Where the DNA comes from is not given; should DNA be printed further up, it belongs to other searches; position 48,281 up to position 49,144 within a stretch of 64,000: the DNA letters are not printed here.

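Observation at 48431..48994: PTP/DSP-type phosphatase translationally coupled inside a glycoside-hydrolase operon: candidate glycan phosphatase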

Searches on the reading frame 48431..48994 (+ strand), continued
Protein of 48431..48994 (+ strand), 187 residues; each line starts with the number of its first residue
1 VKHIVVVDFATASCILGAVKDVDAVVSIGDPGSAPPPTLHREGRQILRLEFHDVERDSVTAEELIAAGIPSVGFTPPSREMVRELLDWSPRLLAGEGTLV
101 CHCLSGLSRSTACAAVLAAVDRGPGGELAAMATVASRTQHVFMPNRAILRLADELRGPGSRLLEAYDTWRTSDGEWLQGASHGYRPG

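Call 24: search_solved_structures(query=A2, max_evalue=1, show_alignments=2)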
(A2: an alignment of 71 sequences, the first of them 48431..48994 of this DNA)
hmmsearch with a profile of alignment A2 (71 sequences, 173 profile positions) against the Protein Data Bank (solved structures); distinct sequences matched with E-value up to 1: 258 (the best 60 are shown).
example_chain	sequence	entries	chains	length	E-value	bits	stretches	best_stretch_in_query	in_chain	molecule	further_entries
1yz4_A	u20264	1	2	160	7.5e-11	45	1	11-138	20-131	dual specificity phosphatase-like 15 isoform a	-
6lvq_A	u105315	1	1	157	6.1e-10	42.1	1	6-138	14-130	Dual specificity protein phosphatase 22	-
1wrm_A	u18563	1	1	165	7.2e-10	41.8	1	6-138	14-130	dual specificity phosphatase 22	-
4yr8_G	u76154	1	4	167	9.4e-10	41.5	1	80-140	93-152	Dual specificity protein phosphatase 16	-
6i28_A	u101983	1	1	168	4.4e-09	39.3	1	66-144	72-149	ORF98 PTP-2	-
6lot_A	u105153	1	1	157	5.6e-09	38.9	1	6-138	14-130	Dual specificity protein phosphatase 22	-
7c8s_A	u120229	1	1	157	8.8e-09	38.3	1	6-137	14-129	Dual specificity protein phosphatase 22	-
9y55_A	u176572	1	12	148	1e-08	38.1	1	76-140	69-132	Dual specificity protein phosphatase 10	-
2g6z_A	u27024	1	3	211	1.3e-08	37.8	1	72-139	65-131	Dual specificity protein phosphatase 5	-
9o8w_A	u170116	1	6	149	1.6e-08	37.5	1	76-140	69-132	Dual specificity protein phosphatase 10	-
7y4c_A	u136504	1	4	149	1.9e-08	37.2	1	76-140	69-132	Dual specificity protein phosphatase 10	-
1zzw_A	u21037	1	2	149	1.9e-08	37.2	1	76-140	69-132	Dual specificity protein phosphatase 10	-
6mc1_A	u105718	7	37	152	2e-08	37.1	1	76-140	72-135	Dual specificity protein phosphatase 10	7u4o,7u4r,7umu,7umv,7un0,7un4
7y4b_A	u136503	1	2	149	2.1e-08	37.1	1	77-140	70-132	Dual specificity protein phosphatase 10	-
2oud_A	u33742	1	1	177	2.6e-08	36.8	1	76-140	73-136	Dual specificity protein phosphatase 10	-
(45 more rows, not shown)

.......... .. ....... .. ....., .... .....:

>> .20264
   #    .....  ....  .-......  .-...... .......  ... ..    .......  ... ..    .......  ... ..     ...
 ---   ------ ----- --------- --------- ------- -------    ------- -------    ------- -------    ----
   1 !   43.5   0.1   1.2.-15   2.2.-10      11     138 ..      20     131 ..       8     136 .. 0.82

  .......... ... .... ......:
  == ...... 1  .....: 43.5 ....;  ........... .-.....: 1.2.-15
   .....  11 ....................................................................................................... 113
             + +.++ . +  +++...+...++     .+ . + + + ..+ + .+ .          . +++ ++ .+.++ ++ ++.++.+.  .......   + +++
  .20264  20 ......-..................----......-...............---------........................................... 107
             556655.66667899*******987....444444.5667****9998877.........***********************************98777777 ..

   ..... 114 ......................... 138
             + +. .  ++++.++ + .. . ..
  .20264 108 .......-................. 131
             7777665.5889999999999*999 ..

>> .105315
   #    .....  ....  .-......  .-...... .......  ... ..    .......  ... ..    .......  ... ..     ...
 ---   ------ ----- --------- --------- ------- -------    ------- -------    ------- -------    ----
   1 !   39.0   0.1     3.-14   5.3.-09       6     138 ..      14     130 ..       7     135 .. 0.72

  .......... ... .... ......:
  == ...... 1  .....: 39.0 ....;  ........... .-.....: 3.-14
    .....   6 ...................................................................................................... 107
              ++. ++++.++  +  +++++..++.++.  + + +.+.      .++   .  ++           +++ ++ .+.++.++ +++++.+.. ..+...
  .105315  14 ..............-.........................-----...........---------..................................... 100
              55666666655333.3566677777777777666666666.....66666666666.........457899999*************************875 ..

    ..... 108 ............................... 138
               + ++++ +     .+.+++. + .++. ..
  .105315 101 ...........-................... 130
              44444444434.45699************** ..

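Call 25: find_homologous_proteins(query=A2, max_evalue=0.00001)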
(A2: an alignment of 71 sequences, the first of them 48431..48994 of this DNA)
Query A2 (71 sequences) (187 aa, profile of the alignment): 324 proteins with E <= 0.00001 among 8000 candidates; the best 120 are listed.
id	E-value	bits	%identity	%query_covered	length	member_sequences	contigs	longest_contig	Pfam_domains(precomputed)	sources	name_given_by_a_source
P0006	4.4e-72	259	37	82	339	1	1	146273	PF14566.12,PF22785.2,PF00782.26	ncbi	-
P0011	3.4e-53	198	33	87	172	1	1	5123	PF00782.26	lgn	-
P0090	1.2e-48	183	22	87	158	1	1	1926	PF00782.26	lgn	-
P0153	1.8e-48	182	32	88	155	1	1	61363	PF00782.26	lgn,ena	-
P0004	4.1e-48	181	31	72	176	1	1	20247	PF00782.26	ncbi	-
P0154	3.1e-47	178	40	70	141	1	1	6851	PF00782.26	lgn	-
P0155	5.5e-47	177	35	75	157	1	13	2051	PF00782.26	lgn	-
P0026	6.4e-46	174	31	89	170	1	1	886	-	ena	-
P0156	2.3e-45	172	34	79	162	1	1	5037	PF22784.2,PF22741.2,PF22785.2,PF00782.26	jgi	jgi:predicted protein tyrosine phosphatase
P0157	2.3e-44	169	34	85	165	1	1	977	PF22784.2,PF22741.2,PF22785.2,PF00782.26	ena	-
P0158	1.4e-43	166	34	79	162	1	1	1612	PF00782.26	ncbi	-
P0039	1.4e-43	166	27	81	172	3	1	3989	PF00782.26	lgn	-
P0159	2.1e-43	166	38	78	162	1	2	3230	PF00782.26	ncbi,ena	-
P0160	4.5e-43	165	35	79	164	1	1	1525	PF00782.26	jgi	jgi:predicted protein tyrosine phosphatase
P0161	5.2e-43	164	35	74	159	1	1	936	PF00782.26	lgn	-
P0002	2.1e-38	149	87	93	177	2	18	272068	-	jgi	-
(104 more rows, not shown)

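Call 40: predict_structure(alignment_id=A3)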
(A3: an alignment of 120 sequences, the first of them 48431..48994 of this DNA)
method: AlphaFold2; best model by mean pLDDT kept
length: 187 residues; sequences in the alignment: 120
mean_pLDDT: 91.2   pTM: 0.87
mean pLDDT of the five models: 91.2, 90.1, 90.0, 89.8, 89.6
residues with pLDDT >= 90: 150; 70-90: 19; 50-70: 13; < 50: 5
segments of 3 or more residues with pLDDT < 50: 183-187
pLDDT, mean of each block of 10 residues (from residue 1): 96 95 98 95 96 82 82 89 98 97 98 98 97 95 97 97 97 66 47
secondary structure, 60 per line:
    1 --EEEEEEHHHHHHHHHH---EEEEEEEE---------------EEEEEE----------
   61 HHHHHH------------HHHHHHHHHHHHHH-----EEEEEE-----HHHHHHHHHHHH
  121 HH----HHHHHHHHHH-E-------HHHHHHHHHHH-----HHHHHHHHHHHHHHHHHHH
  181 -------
elements in order: E3-8 H9-18 E22-29 E45-50 H61-66 H79-92 E98-103 H109-122 H127-136 H146-156 H162-180

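Call 43: fold_search(model_id=the predicted structure, library=pdb)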
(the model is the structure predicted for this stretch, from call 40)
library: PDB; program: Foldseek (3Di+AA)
matches with E <= 10: 1079; with E <= 0.001: 87
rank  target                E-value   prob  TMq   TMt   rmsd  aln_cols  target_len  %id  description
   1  6lvq                  8.2e-06  1.00  0.41  0.48  10.5       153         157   21  Crystal structure of DUSP22_VO4 (released 2020-10-28)
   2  4woh                  1.4e-05  1.00  0.46  0.53   8.0       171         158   19  Structure of of human dual-specificity phosphatase 22 (E24A/K28A/K30A/C88S) complexed with 4-nitrophenolphosphate (released 2015-02-18)
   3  6l1s                  2.4e-05  1.00  0.53  0.61   7.5       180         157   18  Crystal structure of DUSP22 mutant_C88S (released 2020-10-28)
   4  6lou                  2.7e-05  1.00  0.52  0.61   7.5       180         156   17  Crystal structure of DUSP22 mutant_C88S/S93N (released 2020-10-28)
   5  1wrm                  3.1e-05  1.00  0.52  0.60   8.7       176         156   20  Crystal structure of JSP-1 (released 2005-10-22)
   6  7c8s                  3.1e-05  1.00  0.44  0.51   9.3       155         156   21  Crystal structure of DUSP22 mutant_N128A (released 2020-10-28)
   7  2nt2_A                3.3e-05  1.00  0.49  0.62   8.4       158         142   16  Crystal Structure of Slingshot phosphatase 2 (released 2007-06-05)
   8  8otz_m                5.1e-05  1.00  0.45  0.52  10.8       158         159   19  48-nm repeat of the native axonemal doublet microtubule from bovine sperm (released 2023-11-22)
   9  5y15_B                6.1e-05  1.00  0.50  0.63   8.3       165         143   18  Crystal structure of human DUSP28 (released 2017-11-22)
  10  2wgp_B                8.4e-05  1.00  0.47  0.52   5.7       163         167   15  Crystal structure of human dual specificity phosphatase 14 (released 2009-10-06)
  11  3rgo                  9.5e-05  1.00  0.51  0.58   4.4       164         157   13  Crystal Structure of PTPMT1 (released 2011-07-06)
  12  1zzw_A                9.5e-05  1.00  0.48  0.59   8.2       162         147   15  Crystal Structure of catalytic domain of Human MAP Kinase Phosphatase 5 (released 2006-07-04)
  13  4jmk_A                1.0e-04  1.00  0.51  0.61   8.7       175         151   16  Structure of dusp8 (released 2014-02-26)
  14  6lot                  1.2e-04  1.00  0.48  0.57   9.2       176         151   19  Crystal structure of DUSP22 mutant_N128D (released 2020-10-28)
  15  4yr8_B                1.3e-04  1.00  0.54  0.69   3.5       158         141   14  Crystal structure of JNK in complex with a regulator protein (released 2016-03-16)
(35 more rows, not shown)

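Call 45: find_related_loci(query=A1, collection=genome_contigs, flank=6000)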
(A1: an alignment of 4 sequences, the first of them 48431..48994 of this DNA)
Query A1 (187 aa) in genome_contigs; peptide patterns used: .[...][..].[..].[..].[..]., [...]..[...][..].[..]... (x = any residue, [..] = any of these).
109 stretches matched a pattern; 46 encode a relative of the query (tblastn E <= 1e-3); 46 distinct loci.
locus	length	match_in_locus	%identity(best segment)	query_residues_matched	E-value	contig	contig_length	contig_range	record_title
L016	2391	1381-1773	38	24-169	3e-17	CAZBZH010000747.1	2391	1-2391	MAG TPA_asm: uncultured Acidobacteriota bacterium isolate SRP135972_co1_119 genome assembly, contig: NODE_89146_length_2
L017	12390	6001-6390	32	21-169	8e-13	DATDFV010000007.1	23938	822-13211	MAG TPA_asm: Pyrinomonadaceae bacterium isolate SMAG_U235 k141_433360, whole genome shotgun sequence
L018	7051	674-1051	34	21-165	8e-11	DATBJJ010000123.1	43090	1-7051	MAG TPA_asm: Vicinamibacterales bacterium isolate SMAG_U3917 k141_2641271, whole genome shotgun sequence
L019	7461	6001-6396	30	21-155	9e-11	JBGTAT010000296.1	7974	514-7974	MAG: Terrimicrobiaceae bacterium isolate JTS-AC8 k141_1395330, whole genome shotgun sequence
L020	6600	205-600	32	21-155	2e-10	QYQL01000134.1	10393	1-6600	MAG: Verrucomicrobiaceae bacterium isolate PowLak16_MAG3 c_000000034774, whole genome shotgun sequence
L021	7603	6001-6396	33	21-155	3e-10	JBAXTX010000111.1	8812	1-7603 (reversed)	MAG: Verrucomicrobiia bacterium isolate ELA646 MAG646_111, whole genome shotgun sequence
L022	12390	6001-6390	29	21-153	4e-10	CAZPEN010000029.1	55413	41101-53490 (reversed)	MAG TPA_asm: uncultured Chthoniobacter sp. isolate binchicken_co322_17 genome assembly, contig: NODE_1076_length_55413_c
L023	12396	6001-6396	30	21-155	4e-10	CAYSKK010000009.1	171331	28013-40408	MAG TPA_asm: uncultured Chthoniobacter sp. isolate binchicken_co322_90 genome assembly, contig: NODE_126_length_171331_c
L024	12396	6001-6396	31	21-155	5e-10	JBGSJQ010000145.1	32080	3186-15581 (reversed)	MAG: Terrimicrobiaceae bacterium isolate JTS-AC160 k141_2416863, whole genome shotgun sequence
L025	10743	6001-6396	30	21-155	6e-10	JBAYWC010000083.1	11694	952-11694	MAG: Terrimicrobiaceae bacterium isolate SO_2016_LW3_74 scaffold08042_LW162_2016, whole genome shotgun sequence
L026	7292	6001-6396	29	21-155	8e-10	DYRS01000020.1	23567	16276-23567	MAG TPA_asm: Chthoniobacter flavus isolate SulCav_GS10_10_5_63_25 SulCav_GS10_10_2360_length_23567_cov_14_605606, whole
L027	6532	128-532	30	19-160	1e-9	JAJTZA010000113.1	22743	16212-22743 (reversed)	MAG: Terrimicrobiaceae bacterium isolate DTUVER3 113-Genome54, whole genome shotgun sequence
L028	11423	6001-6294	32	51-165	1e-9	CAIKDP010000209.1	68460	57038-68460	MAG: Akkermansiaceae bacterium isolate LJ-7-9m_bin-1240 genome assembly, contig: bin-1240:209/469, whole genome shotgun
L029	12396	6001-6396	30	21-155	1e-9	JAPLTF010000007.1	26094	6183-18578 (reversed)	MAG: Verrucomicrobia bacterium isolate LacPavin_0818_WC55_MAG_61_14 LacPavin_0818_WC55_scaffold_352849, whole genome sho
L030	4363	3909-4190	34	70-165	3e-9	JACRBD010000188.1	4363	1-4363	MAG: Caulobacterales bacterium isolate NC_groundwater_1611_Pr3_B-0.1um_68_11 SR-2_scaffold_141_2275363, whole genome sho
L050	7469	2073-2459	27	22-167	5e-6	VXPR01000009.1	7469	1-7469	MAG: Gammaproteobacteria bacterium isolate SB0662_bin_60 NODE_7040_length_7469_cov_25.851497, whole genome shotgun seque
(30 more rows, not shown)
